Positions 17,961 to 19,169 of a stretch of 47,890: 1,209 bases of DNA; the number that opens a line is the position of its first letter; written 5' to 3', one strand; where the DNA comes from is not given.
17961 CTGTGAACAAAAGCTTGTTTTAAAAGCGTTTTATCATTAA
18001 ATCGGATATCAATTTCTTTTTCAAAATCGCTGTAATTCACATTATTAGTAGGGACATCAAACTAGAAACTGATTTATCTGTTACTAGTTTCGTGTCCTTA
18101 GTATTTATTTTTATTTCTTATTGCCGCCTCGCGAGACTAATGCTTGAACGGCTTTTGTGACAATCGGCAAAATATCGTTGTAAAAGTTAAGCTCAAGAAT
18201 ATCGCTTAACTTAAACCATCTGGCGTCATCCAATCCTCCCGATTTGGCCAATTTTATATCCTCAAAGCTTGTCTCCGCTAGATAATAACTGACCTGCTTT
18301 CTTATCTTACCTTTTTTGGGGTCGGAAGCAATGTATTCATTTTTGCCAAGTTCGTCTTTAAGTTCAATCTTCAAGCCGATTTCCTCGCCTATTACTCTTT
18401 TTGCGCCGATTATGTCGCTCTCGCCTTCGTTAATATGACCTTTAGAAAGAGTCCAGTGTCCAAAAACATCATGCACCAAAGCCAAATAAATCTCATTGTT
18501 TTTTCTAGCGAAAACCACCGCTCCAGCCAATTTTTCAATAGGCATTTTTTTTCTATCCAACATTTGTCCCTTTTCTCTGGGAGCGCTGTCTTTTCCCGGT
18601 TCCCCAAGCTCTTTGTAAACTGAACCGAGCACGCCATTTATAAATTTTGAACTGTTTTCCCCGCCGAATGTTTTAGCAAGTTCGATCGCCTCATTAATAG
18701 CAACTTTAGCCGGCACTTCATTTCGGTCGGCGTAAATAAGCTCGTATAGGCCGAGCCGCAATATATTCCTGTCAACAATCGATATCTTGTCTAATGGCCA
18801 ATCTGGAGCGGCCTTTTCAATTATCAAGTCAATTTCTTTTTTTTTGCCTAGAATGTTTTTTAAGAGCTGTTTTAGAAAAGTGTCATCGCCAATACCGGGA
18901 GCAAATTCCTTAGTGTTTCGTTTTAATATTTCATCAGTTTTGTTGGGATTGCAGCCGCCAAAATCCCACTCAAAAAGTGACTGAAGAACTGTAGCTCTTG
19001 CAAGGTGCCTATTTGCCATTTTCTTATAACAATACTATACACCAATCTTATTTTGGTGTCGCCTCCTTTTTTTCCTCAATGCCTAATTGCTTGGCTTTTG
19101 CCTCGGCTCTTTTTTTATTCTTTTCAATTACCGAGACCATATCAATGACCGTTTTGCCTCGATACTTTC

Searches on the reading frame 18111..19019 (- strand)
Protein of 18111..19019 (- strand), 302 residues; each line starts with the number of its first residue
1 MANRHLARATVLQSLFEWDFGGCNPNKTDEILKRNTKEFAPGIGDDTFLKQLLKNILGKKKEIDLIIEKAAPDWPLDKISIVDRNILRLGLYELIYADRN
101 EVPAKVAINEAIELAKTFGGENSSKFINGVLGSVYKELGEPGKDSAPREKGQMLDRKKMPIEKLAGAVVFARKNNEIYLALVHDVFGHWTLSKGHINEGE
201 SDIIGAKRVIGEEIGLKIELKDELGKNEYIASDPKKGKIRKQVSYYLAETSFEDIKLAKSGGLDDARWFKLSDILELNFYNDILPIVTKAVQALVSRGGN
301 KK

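Call 22: find_encoding_contigs(protein=window:18111-19019:-, flank=10000, max_places=10)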
Protein window:18111-19019:- (302 aa): 2 contigs read that carry it; 2 places shown.
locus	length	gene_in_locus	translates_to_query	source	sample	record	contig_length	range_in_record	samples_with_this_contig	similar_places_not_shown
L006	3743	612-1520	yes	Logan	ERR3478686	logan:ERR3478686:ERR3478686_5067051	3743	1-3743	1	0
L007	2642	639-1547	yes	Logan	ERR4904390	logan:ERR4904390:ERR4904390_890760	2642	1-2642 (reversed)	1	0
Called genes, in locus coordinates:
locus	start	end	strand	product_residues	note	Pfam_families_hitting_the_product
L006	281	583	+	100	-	PF01783:Ribosomal_L32p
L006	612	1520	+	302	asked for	PF01029:NusB, PF00293:NUDIX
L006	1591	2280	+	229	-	PF22935:RM44_endonuclase, PF14622:Ribonucleas_3_3, PF00636:Ribonuclease_3, PF00035:dsrm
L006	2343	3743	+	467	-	?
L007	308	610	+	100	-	PF01783:Ribosomal_L32p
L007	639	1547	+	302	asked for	PF01029:NusB, PF00293:NUDIX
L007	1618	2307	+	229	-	PF22935:RM44_endonuclase, PF14622:Ribonucleas_3_3, PF00636:Ribonuclease_3, PF00035:dsrm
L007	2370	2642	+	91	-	?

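Call 40: find_related_loci(query=window:18111-19019:-, collection=genome_contigs, flank=10000)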
Query window:18111-19019:- (302 aa) in genome_contigs; peptide patterns used: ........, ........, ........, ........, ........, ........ (x = any residue, [..] = any of these).
599 stretches matched a pattern (row limit reached: there are more); 552 encode a relative of the query (tblastn E <= 1e-3); the best 80 are kept; 80 distinct loci.
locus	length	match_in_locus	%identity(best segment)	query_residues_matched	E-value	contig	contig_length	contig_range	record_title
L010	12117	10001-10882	69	1-297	1e-137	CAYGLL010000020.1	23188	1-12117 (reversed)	MAG TPA_asm: uncultured Candidatus Saccharibacteria bacterium isolate ERP113451_co5_314 genome assembly, contig: NODE_11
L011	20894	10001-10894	68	1-297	2e-135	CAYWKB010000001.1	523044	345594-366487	MAG TPA_asm: uncultured Candidatus Saccharibacteria bacterium isolate SRP292972_co1_57 genome assembly, contig: NODE_22_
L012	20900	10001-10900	69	1-297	1e-133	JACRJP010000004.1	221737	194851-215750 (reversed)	MAG: Candidatus Taylorbacteria bacterium isolate NC_groundwater_1832_Pr3_B-0.1um_40_24 SR-2_scaffold_141_2665405, whole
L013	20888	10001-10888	67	1-301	2e-132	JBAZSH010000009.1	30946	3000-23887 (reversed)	MAG: Candidatus Paceibacterota bacterium isolate SO_2017_GW1_169 NODE_6300_length_30946_cov_1.872319_OW334_2017, whole g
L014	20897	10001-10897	66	1-298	4e-132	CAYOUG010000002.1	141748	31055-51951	MAG TPA_asm: uncultured Candidatus Saccharibacteria bacterium isolate SRP278252_co2_18 genome assembly, contig: NODE_136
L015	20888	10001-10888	65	1-295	2e-131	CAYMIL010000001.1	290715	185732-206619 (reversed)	MAG TPA_asm: uncultured Candidatus Saccharibacteria bacterium isolate SRP133034_co1_56 genome assembly, contig: NODE_2_l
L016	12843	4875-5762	67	1-295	6e-131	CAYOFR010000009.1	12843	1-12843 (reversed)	MAG TPA_asm: uncultured Candidatus Saccharibacteria bacterium isolate SRP135725_co2_60 genome assembly, contig: k141_539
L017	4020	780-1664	68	1-294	1e-133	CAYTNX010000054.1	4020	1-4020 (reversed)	MAG TPA_asm: uncultured Candidatus Saccharibacteria bacterium isolate SRP278252_co2_57 genome assembly, contig: NODE_493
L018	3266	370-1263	65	1-298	6e-134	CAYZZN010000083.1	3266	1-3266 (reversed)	MAG TPA_asm: uncultured Candidatus Saccharibacteria bacterium isolate SRP286056_co1_697 genome assembly, contig: NODE_48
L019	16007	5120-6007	67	1-294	2e-129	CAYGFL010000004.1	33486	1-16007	MAG TPA_asm: uncultured Candidatus Saccharibacteria bacterium isolate ERP113451_co1_293 genome assembly, contig: NODE_14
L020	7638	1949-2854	65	1-297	2e-129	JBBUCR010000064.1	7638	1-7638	MAG: Patescibacteria group bacterium isolate H52-bin043_1 H52_bin043_1_000000000064, whole genome shotgun sequence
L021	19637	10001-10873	67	1-291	5e-129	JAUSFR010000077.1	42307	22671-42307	MAG: bacterium isolate E14_maxbin.342_sub E14_k141_1577372, whole genome shotgun sequence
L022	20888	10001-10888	63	1-297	8e-129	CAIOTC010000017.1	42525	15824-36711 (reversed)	uncultured bacterium isolate AlinenLipids_bin-2248 genome assembly, contig: bin-2248:17/24, whole genome shotgun sequenc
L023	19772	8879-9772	66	1-297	5e-129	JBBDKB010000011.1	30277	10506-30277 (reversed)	MAG: Candidatus Paceibacterota bacterium isolate LejiaA_45_34 Lejia_A_2376_length_30277_cov_21, whole genome shotgun seq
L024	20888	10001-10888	67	1-294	8e-129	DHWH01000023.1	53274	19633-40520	MAG TPA_asm: Patescibacteria group bacterium UBA5187 UBA5187_contig_873, whole genome shotgun sequence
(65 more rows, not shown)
